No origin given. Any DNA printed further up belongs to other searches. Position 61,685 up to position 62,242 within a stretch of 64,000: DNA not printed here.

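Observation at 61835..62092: Triple-repeat Cys/His mini-protein wedged between recD and mcrB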

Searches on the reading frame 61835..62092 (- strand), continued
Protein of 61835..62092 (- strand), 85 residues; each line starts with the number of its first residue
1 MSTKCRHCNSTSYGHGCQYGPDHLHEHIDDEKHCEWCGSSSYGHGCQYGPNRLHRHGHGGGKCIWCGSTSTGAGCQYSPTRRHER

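Call 32: search_solved_structures(query=A1, max_evalue=10, show_alignments=3)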
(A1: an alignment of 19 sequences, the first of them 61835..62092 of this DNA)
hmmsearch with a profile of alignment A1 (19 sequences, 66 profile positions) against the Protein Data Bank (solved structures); distinct sequences matched with E-value up to 10: 1.
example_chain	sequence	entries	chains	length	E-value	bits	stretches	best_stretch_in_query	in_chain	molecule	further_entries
7qv7_A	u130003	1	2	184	5.8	10.6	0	1-62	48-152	Hydrogen dependent carbon dioxide reductase subunit HycB3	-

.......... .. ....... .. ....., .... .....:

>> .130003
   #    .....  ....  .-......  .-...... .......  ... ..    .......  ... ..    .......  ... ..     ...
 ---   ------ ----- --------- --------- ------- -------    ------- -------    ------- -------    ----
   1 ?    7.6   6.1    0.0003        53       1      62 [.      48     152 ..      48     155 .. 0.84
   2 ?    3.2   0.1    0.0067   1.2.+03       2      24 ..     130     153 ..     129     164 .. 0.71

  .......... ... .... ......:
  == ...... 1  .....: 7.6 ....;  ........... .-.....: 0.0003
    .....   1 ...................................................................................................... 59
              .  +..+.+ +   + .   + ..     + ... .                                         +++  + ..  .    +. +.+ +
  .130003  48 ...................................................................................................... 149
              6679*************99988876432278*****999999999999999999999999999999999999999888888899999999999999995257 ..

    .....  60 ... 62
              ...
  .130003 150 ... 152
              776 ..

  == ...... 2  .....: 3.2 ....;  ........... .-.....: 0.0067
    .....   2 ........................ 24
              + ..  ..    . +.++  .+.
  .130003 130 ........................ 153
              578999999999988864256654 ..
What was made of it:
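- On Ferredoxin-type Fe-S proteins: The best PDB sequence hit, HycB3, has E = 5.8 (call 32).
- Tried and rejected: The PDB sequence profile search found only a meaningless ferredoxin-like hit (E = 5.8; call 32).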

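Call 35: find_homologous_proteins(query=A1, max_evalue=0.001)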
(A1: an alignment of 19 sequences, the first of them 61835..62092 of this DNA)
Query A1 (19 sequences) (85 aa, profile of the alignment): 248 proteins with E <= 0.001 among 3642 candidates; the best 120 are listed.
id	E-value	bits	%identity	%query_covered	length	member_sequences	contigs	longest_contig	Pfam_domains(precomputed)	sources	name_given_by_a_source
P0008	2.6e-40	154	71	100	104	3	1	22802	-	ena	-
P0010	7.4e-40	153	69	100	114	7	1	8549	-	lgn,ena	-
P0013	1.8e-39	152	68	100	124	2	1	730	-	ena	-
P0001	1.4e-38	149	95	100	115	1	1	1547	-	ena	-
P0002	1.5e-38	149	81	100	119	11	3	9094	-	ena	-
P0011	1.9e-38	148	68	100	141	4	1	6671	-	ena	-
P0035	1.8e-37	145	65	100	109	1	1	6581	-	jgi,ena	-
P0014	3.5e-36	141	66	100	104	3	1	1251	-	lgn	-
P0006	2.2e-35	139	71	100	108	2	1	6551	-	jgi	jgi:hypothetical protein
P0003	1.1e-34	136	80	100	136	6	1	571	-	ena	-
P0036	2.0e-34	135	63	95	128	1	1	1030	-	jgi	jgi:hypothetical protein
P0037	3.7e-34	135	65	96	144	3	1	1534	-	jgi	jgi:hypothetical protein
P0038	2.9e-33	132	62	96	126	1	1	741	-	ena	-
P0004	4.5e-33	131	79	100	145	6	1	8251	-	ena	-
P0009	5.9e-32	128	72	100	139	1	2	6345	-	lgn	-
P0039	8.2e-32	127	65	98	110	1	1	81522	-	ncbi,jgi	jgi:hypothetical protein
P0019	5.7e-25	105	83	64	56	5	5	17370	-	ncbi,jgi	jgi:hypothetical protein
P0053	6.9e-25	105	59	98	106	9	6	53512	-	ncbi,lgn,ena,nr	ncbi:MAG: hypothetical protein ILM98_08155 [Kiritimatiellae bacterium]|nr:hypothetical protein [Kiri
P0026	2.7e-24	103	51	100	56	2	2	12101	-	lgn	-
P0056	7.3e-24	102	52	96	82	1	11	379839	-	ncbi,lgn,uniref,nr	ncbi:MAG: hypothetical protein HYZ11_00535 [Candidatus Tectomicrobia bacterium]|uniref:Uncharacteriz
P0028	3.7e-23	99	71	61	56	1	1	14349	-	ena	-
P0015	5.5e-23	99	85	61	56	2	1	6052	-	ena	-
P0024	1.2e-21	95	81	61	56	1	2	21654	-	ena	-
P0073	4.0e-21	93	62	61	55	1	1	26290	-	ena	-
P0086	7.7e-20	89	52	96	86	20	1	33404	-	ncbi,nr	ncbi:MAG: hypothetical protein LBJ31_09815 [Treponema sp.]|nr:hypothetical protein [Treponema sp.]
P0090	5.3e-19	86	65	65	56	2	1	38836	-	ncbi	-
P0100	4.5e-18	83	48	96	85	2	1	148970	-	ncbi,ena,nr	ncbi:MAG: hypothetical protein FWD40_01865 [Treponema sp.]|nr:hypothetical protein [Treponema sp.]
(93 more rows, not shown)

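Call 42: predict_structure(alignment_id=A4)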
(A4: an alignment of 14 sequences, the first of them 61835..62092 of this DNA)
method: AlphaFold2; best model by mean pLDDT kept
length: 85 residues; sequences in the alignment: 14
mean_pLDDT: 87.6   pTM: 0.72
mean pLDDT of the five models: 87.6, 84.0, 82.7, 81.9, 81.8
residues with pLDDT >= 90: 37; 70-90: 46; 50-70: 2; < 50: 0
segments of 3 or more residues with pLDDT < 50: none
pLDDT, mean of each block of 10 residues (from residue 1): 82 89 88 90 89 85 89 87 89
secondary structure, 60 per line:
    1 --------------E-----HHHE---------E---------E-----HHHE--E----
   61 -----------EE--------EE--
elements in order:

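Call 49: search_protein_families(library=padloc, alignment_id=A2, max_evalue=1e-10)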
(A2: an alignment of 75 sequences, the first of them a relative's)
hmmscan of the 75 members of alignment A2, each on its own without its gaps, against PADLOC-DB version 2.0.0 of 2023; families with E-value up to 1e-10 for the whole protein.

A. member 1, L001:6343-8043:+ (567 aa): 2 families
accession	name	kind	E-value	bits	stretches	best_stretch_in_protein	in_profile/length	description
PDLC03448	REase_II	-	2.6e-65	219.1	1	278-537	594-835/857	Type II restriction enzyme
PDLC03547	REase_II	-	1e-37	128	2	246-337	291-378/585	Type II restriction enzyme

B. families by the number of members that match (of 75 scanned): 66 families (the first 25 are shown)
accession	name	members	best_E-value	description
PDLC04790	PDC-S01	2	1.6e-115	-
PDLC03448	REase_II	2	2.6e-65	Type II restriction enzyme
PDLC04787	PDC-S01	2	2.2e-49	-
PDLC03547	REase_II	2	1e-37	Type II restriction enzyme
PDLC04789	PDC-S01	2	1.8e-37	-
PDLC04791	PDC-S01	2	1.4e-25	-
PDLC04786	PDC-S01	2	3.7e-23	-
PDLC04788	PDC-S01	2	1.2e-18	-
PDLC04792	PDC-S01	2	4.5e-15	-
PDLC02657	DndA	1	2.2e-141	DndA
PDLC02759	SspA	1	7.5e-140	SspA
PDLC04869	PDC-S05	1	1.7e-113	-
PDLC02621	DrmD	1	9.4e-97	DrmD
PDLC00659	HmaA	1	1.4e-64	SNF2 helicase / DEAD-box helicase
PDLC02572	DrmA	1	6.5e-63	DrmA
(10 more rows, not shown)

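Call 51: search_protein_representatives(alignment_id=A5)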
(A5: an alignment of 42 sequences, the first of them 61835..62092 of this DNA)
Query: 42 sequences, 108 profile positions. Proteins with E-value up to 0.001 (for the whole library): 417; up to 1e-10: 274; up to 1e-30: 28. The best 150 are listed.
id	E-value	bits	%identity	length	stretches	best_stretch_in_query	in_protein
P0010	2.9e-40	152.5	-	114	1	14-108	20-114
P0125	5.8e-38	145.1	-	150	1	15-108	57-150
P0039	7.9e-37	141.4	-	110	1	21-108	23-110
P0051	2.8e-36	139.7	-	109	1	8-108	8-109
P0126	3.1e-36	139.5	-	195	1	21-108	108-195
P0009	4.5e-36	139.0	-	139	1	13-108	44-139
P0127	7.1e-36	138.4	-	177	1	19-108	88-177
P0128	7.4e-36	138.3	-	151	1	12-108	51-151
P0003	3.2e-35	136.3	-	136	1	21-108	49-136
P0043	7.5e-35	135.1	-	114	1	19-108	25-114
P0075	1.9e-34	133.8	-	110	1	5-108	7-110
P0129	2.3e-34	133.5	-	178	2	23-108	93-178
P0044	1.3e-33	131.1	-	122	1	21-108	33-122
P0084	2.1e-33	130.4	-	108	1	4-108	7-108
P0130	2.4e-33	130.3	-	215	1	6-108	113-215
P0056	1.4e-29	118.1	-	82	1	26-108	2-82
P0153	1.1e-27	112.1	-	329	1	23-108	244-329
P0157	1.3e-26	108.6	-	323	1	12-108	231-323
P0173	1.4e-24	102.0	-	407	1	22-108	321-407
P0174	1.9e-24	101.6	-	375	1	12-107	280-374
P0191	1.3e-22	95.7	-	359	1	25-108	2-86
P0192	2.8e-22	94.6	-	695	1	19-108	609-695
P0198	5.9e-22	93.6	-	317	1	21-108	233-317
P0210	5.6e-21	90.4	-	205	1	25-108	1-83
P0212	7.0e-21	90.1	-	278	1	20-107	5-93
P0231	6.6e-19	83.8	-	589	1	24-108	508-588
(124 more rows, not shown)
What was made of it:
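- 417 representatives at 50% identity (call 51).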

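Call 53: fold_search(model_id=the predicted structure, library=pdb)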
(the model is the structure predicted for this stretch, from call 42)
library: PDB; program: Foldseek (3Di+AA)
matches with E <= 10: 1; with E <= 0.001: 0
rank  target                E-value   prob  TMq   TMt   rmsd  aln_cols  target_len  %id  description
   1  2d8y_MODEL_1_A        9.7e+00  0.01  0.16  0.15   9.9        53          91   17  Solution structure of the LIM domain of Epithelial protein lost in neoplasm (released 2006-06-08)

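Call 54: search_protein_families(library=pfam, proteins=[P0192, P0231, P0173, P0174, P0191, P0153, P0157, P0198, P0212, P0210], max_evalue=0.01)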
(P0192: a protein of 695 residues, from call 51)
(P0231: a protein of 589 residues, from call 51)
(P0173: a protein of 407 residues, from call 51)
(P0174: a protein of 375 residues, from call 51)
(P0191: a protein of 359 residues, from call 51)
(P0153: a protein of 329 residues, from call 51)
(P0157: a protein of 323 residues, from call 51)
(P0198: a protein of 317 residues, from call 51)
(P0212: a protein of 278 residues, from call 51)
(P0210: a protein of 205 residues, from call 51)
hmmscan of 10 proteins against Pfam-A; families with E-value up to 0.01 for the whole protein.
P0192 (695 aa): 0 families

P0231 (589 aa): 4 families
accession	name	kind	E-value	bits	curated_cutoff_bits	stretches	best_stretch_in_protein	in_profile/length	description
PF00112.29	Peptidase_C1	-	1.7e-08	35.2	20.7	1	319-352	166-196/220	Papain family cysteine protease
PF12773.13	DZR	-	0.0022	18.6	27.3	1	419-439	25-45/45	Double zinc ribbon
PF13248.11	Zn_ribbon_3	-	0.0042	17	27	1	420-439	4-23/26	zinc-ribbon domain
PF13240.11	Zn_Ribbon_1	-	0.0075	16.5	25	1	421-439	2-20/23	zinc-ribbon domain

P0173 (407 aa): 0 families

P0174 (375 aa): 3 families
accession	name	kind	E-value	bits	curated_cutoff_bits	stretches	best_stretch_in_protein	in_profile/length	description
PF25490.1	DUF7910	-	1.1e-07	32.4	35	1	217-290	8-82/140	Domain of unknown function (DUF7910)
PF06229.18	FRG1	-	2.5e-05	24.5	27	1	207-286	28-101/189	FRG1-like domain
PF06268.19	Fascin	-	0.00078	20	23.1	1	193-276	10-89/108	Fascin domain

P0191 (359 aa): 0 families

P0153 (329 aa): 0 families

P0157 (323 aa): 0 families

P0198 (317 aa): 0 families

P0212 (278 aa): 0 families

P0210 (205 aa): 0 families

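Call 58: list_cluster_members(proteins=[window:61835-62092:-, P0056, P0053, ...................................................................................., P0100, P0086, P0039])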
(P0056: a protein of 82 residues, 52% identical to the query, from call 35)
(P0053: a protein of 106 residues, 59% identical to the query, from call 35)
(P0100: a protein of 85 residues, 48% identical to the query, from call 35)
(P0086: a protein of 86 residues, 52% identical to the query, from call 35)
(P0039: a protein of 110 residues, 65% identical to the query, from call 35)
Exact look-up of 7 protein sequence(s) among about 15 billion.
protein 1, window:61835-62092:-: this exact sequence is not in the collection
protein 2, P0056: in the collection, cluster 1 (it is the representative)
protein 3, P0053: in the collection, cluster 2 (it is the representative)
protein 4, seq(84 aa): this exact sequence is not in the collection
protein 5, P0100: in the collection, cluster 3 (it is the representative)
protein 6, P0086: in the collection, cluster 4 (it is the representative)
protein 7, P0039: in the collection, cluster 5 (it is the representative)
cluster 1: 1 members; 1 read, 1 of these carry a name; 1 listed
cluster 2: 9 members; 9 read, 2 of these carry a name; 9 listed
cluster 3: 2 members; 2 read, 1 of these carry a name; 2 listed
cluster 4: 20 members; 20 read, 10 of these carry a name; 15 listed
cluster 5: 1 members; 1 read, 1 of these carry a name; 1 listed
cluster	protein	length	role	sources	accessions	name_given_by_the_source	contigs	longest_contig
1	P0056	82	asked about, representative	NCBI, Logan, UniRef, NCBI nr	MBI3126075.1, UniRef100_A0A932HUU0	MAG: hypothetical protein HYZ11_00535 [Candidatus Tectomicrobia bacterium] | Uncharacterized protein n=1 Tax=Tectimicrobiota bacterium TaxID=2528274 ... | hypothetical protein [Candidatus Tectomicrobia bacterium]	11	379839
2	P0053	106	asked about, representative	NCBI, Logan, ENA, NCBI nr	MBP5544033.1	MAG: hypothetical protein ILM98_08155 [Kiritimatiellae bacterium] | hypothetical protein [Kiritimatiellia bacterium]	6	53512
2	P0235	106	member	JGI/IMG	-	hypothetical protein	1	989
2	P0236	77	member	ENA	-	-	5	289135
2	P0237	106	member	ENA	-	-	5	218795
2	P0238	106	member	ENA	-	-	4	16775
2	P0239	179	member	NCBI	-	-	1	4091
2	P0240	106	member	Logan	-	-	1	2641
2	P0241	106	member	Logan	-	-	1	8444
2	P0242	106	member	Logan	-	-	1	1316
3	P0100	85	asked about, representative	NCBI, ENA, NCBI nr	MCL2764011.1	MAG: hypothetical protein FWD40_01865 [Treponema sp.] | hypothetical protein [Treponema sp.]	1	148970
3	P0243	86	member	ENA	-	-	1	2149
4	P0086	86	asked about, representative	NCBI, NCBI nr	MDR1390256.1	MAG: hypothetical protein LBJ31_09815 [Treponema sp.] | hypothetical protein [Treponema sp.]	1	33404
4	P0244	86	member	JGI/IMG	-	hypothetical protein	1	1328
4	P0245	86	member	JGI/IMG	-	hypothetical protein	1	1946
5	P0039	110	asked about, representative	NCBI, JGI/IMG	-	hypothetical protein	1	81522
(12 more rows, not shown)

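Call 65: fold_search(model_id=the predicted structure, library=viral)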
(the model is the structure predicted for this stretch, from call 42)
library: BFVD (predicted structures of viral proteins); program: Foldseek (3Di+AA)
matches with E <= 10: 4; with E <= 0.001: 0
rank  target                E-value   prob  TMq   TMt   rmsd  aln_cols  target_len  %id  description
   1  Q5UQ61                6.6e+00  0.01  0.21  0.11  12.6        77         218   17  Uncharacterized protein R661 [Acanthamoeba polyphaga mimivirus]
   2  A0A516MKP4            7.0e+00  0.01  0.15  0.14  12.2        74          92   22  (no name in the UniProt tables at hand)
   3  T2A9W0                8.5e+00  0.01  0.16  0.22  12.2        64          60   16  (no name in the UniProt tables at hand)
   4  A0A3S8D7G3            9.7e+00  0.02  0.15  0.08   5.6        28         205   25  E3-MARCH8-like protein [Phascolarctid gammaherpesvirus 1]
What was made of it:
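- Tried and rejected: Foldseek against the PDB and BFVD found nothing below E = 6 (calls 53, 65).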

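Call 67: search_dna_similar(query=window:61835-62092:-, collection=plasmids, mode=protein, max_evalue=0.001, max_rows=20)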
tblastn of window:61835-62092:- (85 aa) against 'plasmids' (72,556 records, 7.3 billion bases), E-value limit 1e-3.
No match.

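Call 68: search_dna_similar(query=window:61835-62092:-, collection=phages, mode=protein, max_evalue=0.001, max_rows=20)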
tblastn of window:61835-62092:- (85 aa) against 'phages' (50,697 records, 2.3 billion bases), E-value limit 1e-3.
No match.
